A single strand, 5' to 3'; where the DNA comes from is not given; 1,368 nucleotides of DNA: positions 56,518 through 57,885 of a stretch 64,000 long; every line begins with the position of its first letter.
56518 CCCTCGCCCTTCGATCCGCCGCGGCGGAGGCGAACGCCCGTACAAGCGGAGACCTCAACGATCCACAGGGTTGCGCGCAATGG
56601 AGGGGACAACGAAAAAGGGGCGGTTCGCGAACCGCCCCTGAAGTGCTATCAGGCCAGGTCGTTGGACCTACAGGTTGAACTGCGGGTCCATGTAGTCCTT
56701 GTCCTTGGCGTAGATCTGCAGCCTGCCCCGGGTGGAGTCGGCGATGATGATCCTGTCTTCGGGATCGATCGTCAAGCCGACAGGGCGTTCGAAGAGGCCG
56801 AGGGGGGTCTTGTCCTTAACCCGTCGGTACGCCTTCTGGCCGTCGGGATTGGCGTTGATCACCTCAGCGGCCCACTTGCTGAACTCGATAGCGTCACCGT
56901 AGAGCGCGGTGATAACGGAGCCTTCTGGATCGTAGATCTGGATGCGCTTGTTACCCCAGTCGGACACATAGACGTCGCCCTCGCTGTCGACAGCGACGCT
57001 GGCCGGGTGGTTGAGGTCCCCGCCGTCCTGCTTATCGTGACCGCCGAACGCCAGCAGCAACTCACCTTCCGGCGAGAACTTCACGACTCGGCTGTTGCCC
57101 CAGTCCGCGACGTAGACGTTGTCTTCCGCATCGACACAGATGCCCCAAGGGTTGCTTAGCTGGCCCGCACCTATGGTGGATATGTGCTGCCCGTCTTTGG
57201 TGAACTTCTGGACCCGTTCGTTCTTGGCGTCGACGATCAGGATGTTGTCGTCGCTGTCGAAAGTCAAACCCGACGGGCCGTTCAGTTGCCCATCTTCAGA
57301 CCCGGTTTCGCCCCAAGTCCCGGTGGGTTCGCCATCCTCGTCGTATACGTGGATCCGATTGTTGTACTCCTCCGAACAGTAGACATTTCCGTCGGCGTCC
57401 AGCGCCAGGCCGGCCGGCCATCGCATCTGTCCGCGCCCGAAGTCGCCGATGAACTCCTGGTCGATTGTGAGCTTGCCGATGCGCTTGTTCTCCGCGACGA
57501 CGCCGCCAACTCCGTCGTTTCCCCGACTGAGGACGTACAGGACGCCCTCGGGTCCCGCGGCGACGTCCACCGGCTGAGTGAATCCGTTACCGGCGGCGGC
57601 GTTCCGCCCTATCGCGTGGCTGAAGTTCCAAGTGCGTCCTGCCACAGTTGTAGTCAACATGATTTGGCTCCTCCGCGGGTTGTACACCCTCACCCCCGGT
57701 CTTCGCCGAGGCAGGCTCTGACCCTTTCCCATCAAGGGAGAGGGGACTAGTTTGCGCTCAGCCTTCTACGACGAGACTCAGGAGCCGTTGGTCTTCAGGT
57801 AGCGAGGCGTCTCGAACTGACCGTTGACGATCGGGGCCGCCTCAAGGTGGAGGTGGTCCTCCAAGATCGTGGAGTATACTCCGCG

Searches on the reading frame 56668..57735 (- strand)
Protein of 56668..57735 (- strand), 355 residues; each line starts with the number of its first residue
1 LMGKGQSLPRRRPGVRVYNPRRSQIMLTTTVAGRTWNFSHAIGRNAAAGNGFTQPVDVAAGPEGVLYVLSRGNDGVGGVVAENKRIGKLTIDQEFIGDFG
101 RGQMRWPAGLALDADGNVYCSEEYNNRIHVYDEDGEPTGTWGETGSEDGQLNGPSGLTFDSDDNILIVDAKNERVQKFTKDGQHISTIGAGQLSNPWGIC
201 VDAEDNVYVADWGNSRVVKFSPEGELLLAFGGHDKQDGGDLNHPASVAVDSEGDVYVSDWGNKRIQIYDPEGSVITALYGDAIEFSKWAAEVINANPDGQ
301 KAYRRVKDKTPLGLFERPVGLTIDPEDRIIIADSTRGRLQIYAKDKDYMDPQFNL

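Call 73: search_protein_families(library=pfam, proteins=[window:56668-57735:-], max_evalue=0.001)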
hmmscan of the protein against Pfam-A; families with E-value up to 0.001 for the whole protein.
window:56668-57735:- (355 aa): 9 families
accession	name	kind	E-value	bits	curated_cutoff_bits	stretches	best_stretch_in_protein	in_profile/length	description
PF01436.27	NHL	-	5.4e-44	146.5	20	4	193-220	1-28/28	NHL repeat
PF08450.18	SGL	-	2.1e-19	70.6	26.3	1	150-227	132-217/246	SMP-30/Gluconolactonase/LRE-like region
PF22701.2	Mala_s_1-like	-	6.9e-12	46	27.5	2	110-273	4-161/195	Mal s 1 allergenic protein-like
PF24684.1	Vgb_lyase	-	1.3e-11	44.3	50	1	35-226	68-255/290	Virginiamycin B lyase family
PF13449.12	Phytase-like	-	1.4e-10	42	27.6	0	109-140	72-103/284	Esterase-like activity of phytase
PF25021.1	TEN_NHL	-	7.2e-09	35.5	27.1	0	240-266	328-354/357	Teneurin NHL domain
PF06739.17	SBBP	-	1.1e-07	32.1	20.5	0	244-257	15-28/38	Beta-propeller repeat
PF06977.17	SdiA-regulated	-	5.2e-05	23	21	0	154-220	25-92/249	SdiA-regulated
PF00058.23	Ldl_recept_b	-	0.00028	21.7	21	0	239-250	30-41/42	Low-density lipoprotein receptor repeat class B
